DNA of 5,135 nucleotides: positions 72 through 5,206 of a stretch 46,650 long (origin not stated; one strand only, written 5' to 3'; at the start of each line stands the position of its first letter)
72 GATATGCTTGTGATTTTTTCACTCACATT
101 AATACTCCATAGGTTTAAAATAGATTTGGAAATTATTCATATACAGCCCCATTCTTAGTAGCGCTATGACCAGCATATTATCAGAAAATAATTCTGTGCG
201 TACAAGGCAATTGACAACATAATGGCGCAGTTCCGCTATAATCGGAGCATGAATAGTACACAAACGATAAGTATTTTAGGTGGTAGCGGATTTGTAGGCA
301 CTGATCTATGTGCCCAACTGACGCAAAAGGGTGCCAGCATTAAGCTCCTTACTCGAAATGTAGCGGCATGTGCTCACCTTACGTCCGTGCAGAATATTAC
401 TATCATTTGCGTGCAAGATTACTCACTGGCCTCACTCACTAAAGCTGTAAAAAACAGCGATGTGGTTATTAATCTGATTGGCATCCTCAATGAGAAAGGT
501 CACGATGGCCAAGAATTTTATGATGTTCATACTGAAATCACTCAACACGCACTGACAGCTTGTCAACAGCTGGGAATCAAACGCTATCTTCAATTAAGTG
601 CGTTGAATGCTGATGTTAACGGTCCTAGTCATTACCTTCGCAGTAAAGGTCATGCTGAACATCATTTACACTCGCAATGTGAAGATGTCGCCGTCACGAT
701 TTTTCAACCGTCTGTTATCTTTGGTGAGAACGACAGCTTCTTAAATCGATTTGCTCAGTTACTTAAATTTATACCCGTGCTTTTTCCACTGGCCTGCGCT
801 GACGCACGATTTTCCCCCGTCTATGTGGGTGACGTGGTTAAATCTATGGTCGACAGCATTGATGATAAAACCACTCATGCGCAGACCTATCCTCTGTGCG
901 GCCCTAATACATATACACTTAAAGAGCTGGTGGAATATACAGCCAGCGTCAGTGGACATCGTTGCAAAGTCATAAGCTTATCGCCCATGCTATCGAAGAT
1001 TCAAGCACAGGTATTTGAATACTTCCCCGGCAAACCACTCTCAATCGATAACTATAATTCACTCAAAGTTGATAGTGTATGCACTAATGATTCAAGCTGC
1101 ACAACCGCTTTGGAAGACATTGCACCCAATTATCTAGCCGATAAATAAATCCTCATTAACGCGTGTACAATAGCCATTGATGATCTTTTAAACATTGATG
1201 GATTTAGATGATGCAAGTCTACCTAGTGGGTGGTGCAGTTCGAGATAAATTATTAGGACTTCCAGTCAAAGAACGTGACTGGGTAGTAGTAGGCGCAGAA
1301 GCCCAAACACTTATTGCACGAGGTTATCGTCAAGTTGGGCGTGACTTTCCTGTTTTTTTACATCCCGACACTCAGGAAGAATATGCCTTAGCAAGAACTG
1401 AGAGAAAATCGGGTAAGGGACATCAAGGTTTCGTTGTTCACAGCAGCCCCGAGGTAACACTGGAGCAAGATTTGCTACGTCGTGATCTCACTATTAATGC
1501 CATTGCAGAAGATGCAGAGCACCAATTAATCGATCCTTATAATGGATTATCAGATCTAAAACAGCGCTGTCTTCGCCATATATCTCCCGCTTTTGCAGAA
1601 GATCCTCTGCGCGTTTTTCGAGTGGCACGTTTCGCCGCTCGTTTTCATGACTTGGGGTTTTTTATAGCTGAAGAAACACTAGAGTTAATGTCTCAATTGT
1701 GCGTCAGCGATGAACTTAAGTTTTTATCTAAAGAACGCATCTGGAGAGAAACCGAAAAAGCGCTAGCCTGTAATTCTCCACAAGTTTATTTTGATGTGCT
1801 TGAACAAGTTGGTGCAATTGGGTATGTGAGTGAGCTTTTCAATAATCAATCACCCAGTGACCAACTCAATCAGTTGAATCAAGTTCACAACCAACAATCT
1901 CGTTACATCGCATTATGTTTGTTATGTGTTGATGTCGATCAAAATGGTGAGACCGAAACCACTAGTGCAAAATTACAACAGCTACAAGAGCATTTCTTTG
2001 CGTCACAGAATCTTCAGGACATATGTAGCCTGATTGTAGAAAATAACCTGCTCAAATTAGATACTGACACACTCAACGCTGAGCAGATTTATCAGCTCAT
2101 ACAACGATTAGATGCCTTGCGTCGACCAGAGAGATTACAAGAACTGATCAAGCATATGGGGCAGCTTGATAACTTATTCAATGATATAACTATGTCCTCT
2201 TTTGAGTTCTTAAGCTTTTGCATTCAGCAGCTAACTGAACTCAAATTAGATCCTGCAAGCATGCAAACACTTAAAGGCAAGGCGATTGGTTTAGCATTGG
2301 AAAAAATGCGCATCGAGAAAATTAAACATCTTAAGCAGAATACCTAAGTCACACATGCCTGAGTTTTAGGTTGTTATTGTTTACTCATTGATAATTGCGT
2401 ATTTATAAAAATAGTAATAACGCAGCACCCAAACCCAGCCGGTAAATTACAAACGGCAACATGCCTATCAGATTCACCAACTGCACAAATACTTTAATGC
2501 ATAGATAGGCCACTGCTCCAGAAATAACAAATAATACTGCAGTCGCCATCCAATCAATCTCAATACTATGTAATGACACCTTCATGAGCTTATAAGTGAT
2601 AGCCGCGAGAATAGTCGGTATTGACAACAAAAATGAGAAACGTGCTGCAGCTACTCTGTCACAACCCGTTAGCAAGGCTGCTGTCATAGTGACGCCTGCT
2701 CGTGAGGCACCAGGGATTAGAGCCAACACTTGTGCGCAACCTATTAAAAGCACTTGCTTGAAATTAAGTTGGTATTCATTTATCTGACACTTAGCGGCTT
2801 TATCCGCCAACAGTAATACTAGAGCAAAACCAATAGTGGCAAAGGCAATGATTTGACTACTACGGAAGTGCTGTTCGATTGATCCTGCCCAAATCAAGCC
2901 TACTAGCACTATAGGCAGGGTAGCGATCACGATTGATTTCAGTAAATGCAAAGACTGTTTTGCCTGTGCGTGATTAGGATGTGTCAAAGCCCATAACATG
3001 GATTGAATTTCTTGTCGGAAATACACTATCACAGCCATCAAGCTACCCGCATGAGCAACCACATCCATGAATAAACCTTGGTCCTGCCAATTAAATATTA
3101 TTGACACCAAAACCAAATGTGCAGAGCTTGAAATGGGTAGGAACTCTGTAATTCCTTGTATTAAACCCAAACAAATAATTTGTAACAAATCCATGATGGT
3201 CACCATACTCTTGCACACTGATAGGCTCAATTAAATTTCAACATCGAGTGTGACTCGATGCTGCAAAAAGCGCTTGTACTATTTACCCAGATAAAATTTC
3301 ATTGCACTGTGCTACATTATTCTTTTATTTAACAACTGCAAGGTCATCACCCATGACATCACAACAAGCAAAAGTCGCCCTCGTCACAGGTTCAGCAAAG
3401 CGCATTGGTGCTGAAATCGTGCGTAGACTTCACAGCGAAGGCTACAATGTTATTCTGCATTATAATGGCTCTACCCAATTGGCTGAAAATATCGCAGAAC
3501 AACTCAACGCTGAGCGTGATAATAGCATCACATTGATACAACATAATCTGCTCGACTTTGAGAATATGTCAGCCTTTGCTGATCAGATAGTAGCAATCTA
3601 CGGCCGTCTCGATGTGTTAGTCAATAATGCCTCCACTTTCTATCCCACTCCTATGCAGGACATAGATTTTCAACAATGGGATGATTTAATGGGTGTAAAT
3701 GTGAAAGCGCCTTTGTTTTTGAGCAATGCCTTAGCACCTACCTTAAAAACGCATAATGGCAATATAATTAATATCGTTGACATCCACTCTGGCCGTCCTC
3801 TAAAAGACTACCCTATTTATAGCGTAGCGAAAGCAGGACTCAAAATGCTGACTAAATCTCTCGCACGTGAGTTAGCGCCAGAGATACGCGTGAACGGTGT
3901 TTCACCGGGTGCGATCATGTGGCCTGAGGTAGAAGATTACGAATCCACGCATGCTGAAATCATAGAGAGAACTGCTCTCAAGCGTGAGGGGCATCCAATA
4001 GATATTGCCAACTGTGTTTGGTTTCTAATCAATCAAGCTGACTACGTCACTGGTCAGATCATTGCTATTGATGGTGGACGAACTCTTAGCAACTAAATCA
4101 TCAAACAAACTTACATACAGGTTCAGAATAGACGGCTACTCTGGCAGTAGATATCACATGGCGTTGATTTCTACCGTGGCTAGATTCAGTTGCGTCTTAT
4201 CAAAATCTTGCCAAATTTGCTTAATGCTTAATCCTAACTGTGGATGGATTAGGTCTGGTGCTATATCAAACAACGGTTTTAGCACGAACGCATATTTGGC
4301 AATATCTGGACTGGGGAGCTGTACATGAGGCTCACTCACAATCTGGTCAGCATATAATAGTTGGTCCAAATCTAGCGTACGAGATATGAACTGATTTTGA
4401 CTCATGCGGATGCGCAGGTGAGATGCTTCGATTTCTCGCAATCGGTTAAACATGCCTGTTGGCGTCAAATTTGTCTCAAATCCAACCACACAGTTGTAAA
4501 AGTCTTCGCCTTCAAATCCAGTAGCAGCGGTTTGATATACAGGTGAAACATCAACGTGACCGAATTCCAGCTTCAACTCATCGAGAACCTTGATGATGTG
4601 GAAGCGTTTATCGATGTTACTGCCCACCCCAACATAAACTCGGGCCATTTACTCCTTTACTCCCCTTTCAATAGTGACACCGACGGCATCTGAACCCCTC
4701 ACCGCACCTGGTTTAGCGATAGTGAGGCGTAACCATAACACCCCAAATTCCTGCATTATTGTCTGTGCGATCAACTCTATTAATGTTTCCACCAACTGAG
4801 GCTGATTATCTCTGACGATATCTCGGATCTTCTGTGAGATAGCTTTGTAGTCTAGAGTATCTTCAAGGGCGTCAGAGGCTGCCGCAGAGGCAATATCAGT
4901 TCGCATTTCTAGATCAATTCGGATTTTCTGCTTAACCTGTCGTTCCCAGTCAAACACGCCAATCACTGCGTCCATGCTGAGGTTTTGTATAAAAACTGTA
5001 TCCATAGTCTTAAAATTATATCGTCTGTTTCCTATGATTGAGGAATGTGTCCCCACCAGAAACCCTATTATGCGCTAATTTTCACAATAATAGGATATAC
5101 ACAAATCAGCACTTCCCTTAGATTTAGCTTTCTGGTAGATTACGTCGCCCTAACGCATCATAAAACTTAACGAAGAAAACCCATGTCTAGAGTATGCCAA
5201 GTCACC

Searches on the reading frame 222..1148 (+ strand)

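Call 16: search_protein_families(library=pfam, proteins=[window:222-1148:+], max_evalue=0.000001)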
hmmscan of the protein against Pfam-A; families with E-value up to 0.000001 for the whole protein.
window:222-1148:+ (308 aa): 4 families
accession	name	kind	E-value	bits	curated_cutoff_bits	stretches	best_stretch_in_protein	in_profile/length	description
PF01073.25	3Beta_HSD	-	6.5e-16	58.6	22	1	18-130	2-119/280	3-beta hydroxysteroid dehydrogenase/isomerase family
PF13460.12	NAD_binding_10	-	2.6e-15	57.2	27.2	1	20-166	1-146/184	NAD(P)H-binding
PF01370.27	Epimerase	-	3.9e-14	53.1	20.9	1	17-210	2-222/240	NAD dependent epimerase/dehydratase family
PF05368.20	NmrA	-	4.8e-11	43.2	27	1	13-248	2-238/298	NmrA-like family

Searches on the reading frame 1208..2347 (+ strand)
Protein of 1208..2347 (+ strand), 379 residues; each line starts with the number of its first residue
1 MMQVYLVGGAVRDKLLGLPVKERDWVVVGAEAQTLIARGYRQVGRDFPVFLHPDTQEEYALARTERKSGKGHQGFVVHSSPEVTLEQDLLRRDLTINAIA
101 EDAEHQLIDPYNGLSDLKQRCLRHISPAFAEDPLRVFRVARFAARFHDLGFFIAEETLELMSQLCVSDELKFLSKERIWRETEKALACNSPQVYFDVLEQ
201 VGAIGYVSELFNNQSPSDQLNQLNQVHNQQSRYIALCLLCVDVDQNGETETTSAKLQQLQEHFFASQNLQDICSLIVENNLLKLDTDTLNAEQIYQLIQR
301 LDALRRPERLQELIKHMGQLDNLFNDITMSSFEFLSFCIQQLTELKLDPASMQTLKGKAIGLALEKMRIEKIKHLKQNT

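Call 16: search_protein_families(library=pfam, proteins=[window:1208-2347:+], max_evalue=0.000001)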
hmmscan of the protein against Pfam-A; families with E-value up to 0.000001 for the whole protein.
window:1208-2347:+ (379 aa): 2 families
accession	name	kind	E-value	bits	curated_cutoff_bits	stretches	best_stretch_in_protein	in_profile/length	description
PF01743.26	PolyA_pol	-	1.4e-19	71.2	23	1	4-123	1-126/126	Poly A polymerase head domain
PF12627.12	PolyA_pol_RNAbd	-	3.6e-08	33.5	22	1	150-207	1-56/64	Probable RNA and SrmB- binding site of polymerase A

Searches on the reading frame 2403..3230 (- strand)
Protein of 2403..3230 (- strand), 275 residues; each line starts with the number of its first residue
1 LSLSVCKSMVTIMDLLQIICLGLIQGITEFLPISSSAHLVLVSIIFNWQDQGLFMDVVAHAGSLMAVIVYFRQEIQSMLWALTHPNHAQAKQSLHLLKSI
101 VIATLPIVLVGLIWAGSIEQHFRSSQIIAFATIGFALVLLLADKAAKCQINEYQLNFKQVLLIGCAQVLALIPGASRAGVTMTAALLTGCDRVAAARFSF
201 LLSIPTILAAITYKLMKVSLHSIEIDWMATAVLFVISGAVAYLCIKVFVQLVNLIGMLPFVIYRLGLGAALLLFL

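Call 16: search_protein_families(library=pfam, proteins=[window:2403-3230:-], max_evalue=0.000001)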
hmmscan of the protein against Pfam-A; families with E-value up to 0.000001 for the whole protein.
window:2403-3230:- (275 aa): 1 family
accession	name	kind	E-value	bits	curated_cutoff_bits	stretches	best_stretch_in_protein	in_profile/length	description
PF02673.24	BacA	-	2.9e-72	243.9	33.4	1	19-269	2-256/257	Bacitracin resistance protein BacA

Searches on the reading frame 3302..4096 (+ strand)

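Call 16: search_protein_families(library=pfam, proteins=[window:3302-4096:+], max_evalue=0.000001)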
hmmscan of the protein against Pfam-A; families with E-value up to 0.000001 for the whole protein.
window:3302-4096:+ (264 aa): 2 families
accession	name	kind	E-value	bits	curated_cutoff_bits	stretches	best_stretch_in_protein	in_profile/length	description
PF13561.12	adh_short_C2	-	3.3e-49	168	27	1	32-260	3-235/236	Enoyl-(Acyl carrier protein) reductase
PF00106.31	adh_short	-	1.2e-44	152.6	26.6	1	24-206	1-183/195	short chain dehydrogenase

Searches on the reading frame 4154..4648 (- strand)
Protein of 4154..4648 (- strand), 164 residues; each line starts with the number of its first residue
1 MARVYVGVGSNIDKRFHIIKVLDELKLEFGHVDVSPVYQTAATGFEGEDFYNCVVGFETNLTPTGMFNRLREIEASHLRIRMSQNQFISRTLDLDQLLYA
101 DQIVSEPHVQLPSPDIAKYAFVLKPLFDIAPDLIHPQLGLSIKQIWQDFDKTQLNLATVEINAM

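Call 16: search_protein_families(library=pfam, proteins=[window:4154-4648:-], max_evalue=0.000001)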
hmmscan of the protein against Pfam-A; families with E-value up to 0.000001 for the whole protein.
window:4154-4648:- (164 aa): 1 family
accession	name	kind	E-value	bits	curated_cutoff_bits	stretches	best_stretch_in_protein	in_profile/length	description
PF01288.25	HPPK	-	2.7e-26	92.7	25.7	1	5-131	1-116/116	7,8-dihydro-6-hydroxymethylpterin-pyrophosphokinase (HPPK)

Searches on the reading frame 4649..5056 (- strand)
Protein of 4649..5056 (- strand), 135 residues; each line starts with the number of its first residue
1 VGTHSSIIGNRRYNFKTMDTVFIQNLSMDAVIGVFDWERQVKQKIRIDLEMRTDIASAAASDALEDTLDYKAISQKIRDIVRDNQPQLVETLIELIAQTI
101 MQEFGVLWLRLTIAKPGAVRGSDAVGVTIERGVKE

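Call 16: search_protein_families(library=pfam, proteins=[window:4649-5056:-], max_evalue=0.000001)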
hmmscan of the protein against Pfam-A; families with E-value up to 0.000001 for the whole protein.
window:4649-5056:- (135 aa): 1 family
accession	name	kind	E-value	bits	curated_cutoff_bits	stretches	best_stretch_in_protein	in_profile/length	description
PF02152.23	FolB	-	4.3e-33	114.6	31.8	1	21-130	1-113/113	Dihydroneopterin aldolase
